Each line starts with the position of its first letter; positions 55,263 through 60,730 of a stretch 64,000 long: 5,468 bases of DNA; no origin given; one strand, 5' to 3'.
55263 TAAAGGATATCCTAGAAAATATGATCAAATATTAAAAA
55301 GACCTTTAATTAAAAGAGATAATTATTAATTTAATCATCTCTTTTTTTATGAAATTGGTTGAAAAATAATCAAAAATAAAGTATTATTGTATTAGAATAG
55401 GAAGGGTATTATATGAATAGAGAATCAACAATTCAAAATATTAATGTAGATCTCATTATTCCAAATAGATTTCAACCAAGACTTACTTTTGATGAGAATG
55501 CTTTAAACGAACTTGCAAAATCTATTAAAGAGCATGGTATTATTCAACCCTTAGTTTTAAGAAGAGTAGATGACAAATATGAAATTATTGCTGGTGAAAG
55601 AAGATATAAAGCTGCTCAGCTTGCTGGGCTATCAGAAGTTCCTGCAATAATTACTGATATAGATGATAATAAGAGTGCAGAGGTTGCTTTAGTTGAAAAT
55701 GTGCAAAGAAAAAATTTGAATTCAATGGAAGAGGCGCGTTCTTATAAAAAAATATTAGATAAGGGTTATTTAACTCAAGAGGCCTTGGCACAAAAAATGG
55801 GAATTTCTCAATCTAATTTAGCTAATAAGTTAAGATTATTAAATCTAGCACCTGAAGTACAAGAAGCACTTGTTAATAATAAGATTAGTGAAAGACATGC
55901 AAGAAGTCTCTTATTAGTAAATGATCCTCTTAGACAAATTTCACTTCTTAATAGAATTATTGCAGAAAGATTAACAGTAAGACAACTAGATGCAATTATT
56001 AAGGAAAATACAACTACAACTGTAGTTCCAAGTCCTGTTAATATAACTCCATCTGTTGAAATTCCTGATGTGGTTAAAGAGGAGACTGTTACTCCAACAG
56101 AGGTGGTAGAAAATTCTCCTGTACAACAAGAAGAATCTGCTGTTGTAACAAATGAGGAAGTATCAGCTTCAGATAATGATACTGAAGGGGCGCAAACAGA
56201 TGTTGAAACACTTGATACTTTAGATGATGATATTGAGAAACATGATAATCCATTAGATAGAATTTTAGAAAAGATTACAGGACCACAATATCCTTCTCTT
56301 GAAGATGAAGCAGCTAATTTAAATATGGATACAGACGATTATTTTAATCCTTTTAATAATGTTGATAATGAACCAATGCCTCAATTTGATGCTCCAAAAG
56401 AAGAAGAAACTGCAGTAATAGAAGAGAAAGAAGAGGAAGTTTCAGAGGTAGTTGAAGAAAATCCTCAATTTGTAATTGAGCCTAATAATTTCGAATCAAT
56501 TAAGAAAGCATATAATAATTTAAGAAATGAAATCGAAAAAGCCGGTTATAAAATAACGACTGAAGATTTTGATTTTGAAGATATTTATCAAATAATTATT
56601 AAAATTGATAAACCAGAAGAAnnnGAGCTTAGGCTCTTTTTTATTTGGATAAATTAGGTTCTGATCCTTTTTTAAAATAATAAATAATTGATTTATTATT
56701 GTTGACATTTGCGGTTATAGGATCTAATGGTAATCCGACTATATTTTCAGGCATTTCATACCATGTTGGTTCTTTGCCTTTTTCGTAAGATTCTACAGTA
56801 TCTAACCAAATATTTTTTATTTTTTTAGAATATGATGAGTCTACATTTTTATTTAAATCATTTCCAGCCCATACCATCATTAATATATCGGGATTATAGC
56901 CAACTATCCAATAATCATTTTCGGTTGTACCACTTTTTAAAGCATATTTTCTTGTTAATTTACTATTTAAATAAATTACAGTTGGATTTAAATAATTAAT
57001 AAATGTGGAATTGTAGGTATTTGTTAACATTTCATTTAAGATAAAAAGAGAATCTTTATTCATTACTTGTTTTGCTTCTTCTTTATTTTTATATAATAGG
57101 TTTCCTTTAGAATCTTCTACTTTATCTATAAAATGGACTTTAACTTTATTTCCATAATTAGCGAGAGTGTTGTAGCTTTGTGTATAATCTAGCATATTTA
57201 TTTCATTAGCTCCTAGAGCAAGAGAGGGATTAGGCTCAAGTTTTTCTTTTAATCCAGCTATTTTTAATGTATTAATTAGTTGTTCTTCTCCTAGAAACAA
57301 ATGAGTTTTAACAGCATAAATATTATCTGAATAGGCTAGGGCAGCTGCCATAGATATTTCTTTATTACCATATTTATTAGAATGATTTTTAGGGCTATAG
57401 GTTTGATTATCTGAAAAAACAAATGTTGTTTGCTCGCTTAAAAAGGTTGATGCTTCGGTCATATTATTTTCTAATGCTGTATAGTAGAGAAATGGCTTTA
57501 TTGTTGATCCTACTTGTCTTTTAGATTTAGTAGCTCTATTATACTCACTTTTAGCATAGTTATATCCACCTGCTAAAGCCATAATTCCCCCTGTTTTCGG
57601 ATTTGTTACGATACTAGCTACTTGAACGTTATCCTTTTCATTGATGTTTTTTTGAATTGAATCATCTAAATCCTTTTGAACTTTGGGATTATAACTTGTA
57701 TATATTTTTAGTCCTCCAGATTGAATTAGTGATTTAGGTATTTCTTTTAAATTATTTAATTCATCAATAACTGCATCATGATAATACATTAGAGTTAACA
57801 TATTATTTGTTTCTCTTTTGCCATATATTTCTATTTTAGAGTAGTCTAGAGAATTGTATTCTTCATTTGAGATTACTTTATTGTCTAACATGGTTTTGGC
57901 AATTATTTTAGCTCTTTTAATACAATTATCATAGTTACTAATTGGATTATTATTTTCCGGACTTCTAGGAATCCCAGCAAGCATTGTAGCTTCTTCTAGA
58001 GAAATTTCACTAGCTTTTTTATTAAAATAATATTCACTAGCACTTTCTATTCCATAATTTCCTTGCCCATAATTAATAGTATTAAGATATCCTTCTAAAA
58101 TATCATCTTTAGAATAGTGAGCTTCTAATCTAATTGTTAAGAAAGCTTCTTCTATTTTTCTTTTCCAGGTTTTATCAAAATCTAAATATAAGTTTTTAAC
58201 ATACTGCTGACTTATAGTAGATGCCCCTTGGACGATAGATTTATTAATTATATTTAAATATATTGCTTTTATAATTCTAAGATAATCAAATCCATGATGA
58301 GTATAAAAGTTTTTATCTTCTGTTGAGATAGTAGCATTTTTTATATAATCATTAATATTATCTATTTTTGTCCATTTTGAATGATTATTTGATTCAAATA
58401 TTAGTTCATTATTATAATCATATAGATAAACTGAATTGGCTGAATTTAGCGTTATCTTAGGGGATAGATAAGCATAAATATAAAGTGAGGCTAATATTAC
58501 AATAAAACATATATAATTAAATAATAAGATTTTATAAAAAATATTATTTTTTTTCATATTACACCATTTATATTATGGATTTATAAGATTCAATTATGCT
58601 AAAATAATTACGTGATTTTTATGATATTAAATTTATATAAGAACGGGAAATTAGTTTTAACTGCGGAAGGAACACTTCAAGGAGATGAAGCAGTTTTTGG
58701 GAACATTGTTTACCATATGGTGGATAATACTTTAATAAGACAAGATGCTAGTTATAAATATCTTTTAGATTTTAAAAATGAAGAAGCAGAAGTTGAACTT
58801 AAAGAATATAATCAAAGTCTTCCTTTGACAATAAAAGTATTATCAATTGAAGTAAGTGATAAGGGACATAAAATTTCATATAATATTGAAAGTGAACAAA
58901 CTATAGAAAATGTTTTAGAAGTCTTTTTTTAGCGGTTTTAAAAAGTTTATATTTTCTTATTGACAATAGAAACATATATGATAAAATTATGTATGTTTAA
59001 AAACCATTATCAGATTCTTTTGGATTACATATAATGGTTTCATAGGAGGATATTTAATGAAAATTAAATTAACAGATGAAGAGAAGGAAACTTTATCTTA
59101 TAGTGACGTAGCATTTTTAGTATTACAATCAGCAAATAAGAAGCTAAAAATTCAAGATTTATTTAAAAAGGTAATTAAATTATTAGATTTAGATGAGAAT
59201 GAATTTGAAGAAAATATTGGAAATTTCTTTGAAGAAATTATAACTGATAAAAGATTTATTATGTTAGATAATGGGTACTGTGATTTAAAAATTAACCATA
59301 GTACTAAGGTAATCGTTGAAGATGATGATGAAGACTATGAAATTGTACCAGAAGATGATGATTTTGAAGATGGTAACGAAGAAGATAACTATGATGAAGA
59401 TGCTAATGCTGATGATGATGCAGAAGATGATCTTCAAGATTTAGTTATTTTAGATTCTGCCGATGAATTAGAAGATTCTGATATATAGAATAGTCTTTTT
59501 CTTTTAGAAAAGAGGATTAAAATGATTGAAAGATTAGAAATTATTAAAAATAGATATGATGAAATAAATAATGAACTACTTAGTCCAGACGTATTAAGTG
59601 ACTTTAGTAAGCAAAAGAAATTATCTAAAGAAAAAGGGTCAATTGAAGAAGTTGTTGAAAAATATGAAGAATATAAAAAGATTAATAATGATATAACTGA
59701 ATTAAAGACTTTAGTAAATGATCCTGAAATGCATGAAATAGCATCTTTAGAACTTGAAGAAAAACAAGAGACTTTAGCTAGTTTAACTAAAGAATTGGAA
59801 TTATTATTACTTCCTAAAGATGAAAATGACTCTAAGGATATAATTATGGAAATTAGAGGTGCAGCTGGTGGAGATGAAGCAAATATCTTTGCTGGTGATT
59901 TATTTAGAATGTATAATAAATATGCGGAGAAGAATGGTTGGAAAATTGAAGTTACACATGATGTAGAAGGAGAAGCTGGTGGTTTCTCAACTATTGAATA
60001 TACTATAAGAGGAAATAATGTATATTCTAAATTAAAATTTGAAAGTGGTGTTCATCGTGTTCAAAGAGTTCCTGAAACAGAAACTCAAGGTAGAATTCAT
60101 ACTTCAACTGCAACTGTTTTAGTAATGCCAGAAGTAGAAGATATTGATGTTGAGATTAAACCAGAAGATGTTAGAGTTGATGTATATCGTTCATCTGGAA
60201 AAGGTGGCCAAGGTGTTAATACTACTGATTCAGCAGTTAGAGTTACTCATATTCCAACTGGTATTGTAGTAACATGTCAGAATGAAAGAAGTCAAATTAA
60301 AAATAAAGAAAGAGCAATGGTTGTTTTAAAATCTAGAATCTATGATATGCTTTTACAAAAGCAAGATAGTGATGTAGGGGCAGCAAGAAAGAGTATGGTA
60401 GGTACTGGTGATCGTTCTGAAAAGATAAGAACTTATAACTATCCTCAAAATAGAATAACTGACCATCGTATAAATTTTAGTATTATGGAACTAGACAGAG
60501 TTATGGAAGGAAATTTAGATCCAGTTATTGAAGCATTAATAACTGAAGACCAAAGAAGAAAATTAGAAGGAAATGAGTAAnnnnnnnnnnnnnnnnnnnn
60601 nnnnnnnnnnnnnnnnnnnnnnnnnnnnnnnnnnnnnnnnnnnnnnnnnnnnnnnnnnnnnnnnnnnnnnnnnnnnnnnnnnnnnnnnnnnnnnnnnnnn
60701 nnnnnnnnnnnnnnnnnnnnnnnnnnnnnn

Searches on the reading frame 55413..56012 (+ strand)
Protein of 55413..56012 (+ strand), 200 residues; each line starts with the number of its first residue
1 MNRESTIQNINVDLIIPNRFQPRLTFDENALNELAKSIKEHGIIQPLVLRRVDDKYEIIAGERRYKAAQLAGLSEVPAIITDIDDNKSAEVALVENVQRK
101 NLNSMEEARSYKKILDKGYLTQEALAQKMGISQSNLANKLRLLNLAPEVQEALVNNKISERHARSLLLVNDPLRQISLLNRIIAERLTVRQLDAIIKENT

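Call 65: search_protein_representatives(protein=window:55413-56012:+)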
Query: 200 residues. Proteins with E-value up to 0.001 (for the whole library): 90142; up to 1e-10: 48745; up to 1e-30: 8623. The best 150 are listed.
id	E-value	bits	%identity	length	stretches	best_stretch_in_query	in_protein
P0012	7.3e-101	351.7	87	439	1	1-198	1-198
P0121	2.8e-89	314.0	78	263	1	1-198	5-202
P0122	3.8e-87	307.0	77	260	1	1-191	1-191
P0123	9.6e-82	289.5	70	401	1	1-199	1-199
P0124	1.4e-81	289.0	72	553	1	1-198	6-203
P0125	2.1e-81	288.3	72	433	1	1-198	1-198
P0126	4.4e-81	287.3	72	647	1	1-198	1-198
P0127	1.0e-80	286.1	71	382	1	1-197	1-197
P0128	1.2e-80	285.8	72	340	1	2-198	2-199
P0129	1.8e-80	285.3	73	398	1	7-197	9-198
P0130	7.4e-80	283.3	71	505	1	1-199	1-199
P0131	1.7e-79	282.1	62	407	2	1-197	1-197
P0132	5.3e-79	280.5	71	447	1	4-197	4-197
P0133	6.1e-79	280.3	70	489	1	1-197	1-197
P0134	7.3e-79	280.1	71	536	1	2-199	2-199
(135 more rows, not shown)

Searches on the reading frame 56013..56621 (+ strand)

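Call 69: search_protein_families(library=ncbifam, proteins=[window:56013-56621:+], max_evalue=10)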
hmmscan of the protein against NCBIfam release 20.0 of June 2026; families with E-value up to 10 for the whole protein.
window:56013-56621:+ (203 aa): 1 family
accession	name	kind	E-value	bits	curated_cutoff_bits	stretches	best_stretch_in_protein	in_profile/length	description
NF041751.2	sbcc_Staph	equivalog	0.048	11.6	920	1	31-185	257-413/1007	exonuclease subunit SbcC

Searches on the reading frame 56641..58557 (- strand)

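Call 9: search_protein_families(library=ncbifam, proteins=[window:56641-58557:-], max_evalue=0.00001)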
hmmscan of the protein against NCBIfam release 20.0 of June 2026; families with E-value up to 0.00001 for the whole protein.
window:56641-58557:- (638 aa): 14 families
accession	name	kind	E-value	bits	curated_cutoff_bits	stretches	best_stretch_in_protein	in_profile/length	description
TIGR02074.1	PBP_1a_fam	subfamily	2.3e-147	492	508.75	1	61-591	3-532/535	PBP1A family penicillin-binding protein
NF051885.1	tranpepglycosPbpC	equivalog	1.6e-104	350.8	900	1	36-574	50-575/632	multimodular transpeptidase-transglycosylase PbpC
TIGR02071.1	PBP_1b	equivalog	1.2e-97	327.8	717.75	1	63-618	150-707/729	penicillin-binding protein 1B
TIGR02073.1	PBP_1c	equivalog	3.8e-85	286.9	494.2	1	59-593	32-545/728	penicillin-binding protein 1C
NF008643.0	PRK11636.1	equivalog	6.1e-80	269.6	1263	2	10-309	7-311/850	peptidoglycan glycosyltransferase/peptidoglycan DD-transpeptidase MrcA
NF038276.1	strep_PBP2A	exception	6.8e-78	262.6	1100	1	9-569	41-614/716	penicillin-binding protein PBP2A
NF007061.0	PRK09506.1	equivalog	3e-70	237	1120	1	68-612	219-765/825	bifunctional glycosyl transferase/transpeptidase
NF011423.0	PRK14850.1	equivalog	1.1e-66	225.7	1275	1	72-613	169-712/764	penicillin-binding protein 1b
NF038272.1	strep_PBP1A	exception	1.3e-59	202.1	1075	1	8-605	12-644/658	penicillin-binding protein PBP1A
NF038274.1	strep_PBP1B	exception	1.3e-58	199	1225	2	270-578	332-647/745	penicillin-binding protein PBP1B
TIGR02070.1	mono_pep_trsgly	equivalog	1.4e-46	158.8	182.65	1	17-225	14-220/224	monofunctional biosynthetic peptidoglycan transglycosylase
NF008414.0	PRK11240.1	equivalog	5.2e-38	130.6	1121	1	65-566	69-538/774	peptidoglycan glycosyltransferase PbpC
NF010008.0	PRK13481.1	equivalog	4.6e-36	124.5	270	1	54-235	74-261/269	glycosyltransferase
TIGR03423.1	pbp2_mrdA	equivalog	3.8e-12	45.5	455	1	336-440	294-394/593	penicillin-binding protein 2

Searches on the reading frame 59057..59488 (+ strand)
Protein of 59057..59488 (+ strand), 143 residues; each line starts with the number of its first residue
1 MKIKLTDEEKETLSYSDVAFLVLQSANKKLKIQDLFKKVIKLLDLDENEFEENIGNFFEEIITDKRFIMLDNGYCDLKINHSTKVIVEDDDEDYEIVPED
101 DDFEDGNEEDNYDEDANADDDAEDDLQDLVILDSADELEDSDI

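Call 9: search_protein_families(library=ncbifam, proteins=[window:59057-59488:+], max_evalue=0.00001)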
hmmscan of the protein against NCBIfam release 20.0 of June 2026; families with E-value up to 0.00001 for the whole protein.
window:59057-59488:+ (143 aa): 2 families
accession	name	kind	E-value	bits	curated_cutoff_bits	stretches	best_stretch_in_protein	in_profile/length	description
TIGR04567.1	RNAP_delt_lowGC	equivalog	6.5e-14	51.9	42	1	13-89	3-79/83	DNA-directed RNA polymerase subunit delta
NF045964.1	RNAP_delt_plasma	equivalog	6.2e-08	32.6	72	1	15-74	3-72/77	DNA-directed RNA polymerase subunit delta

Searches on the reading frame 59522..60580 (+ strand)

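Call 9: search_protein_families(library=ncbifam, proteins=[window:59522-60580:+], max_evalue=0.00001)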
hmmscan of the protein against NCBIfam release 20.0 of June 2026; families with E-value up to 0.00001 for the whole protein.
window:59522-60580:+ (352 aa): 5 families
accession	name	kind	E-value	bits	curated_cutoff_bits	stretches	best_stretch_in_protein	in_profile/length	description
NF001859.2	PRK00591.1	equivalog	8.5e-157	521.7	400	1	5-348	1-347/347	peptide chain release factor 1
TIGR00019.1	prfA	equivalog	2.8e-156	520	423.25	1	1-349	6-356/361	peptide chain release factor 1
TIGR00020.2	prfB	exception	3.5e-91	305.9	370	1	6-340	18-352/353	peptide chain release factor 2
TIGR03072.1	release_prfH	equivalog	2.2e-23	82.8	166.65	1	108-305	2-195/200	peptide chain release factor H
NF006718.0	PRK09256.1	equivalog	3.5e-09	36.5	100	0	209-241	9-41/140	alternative ribosome rescue aminoacyl-tRNA hydrolase ArfB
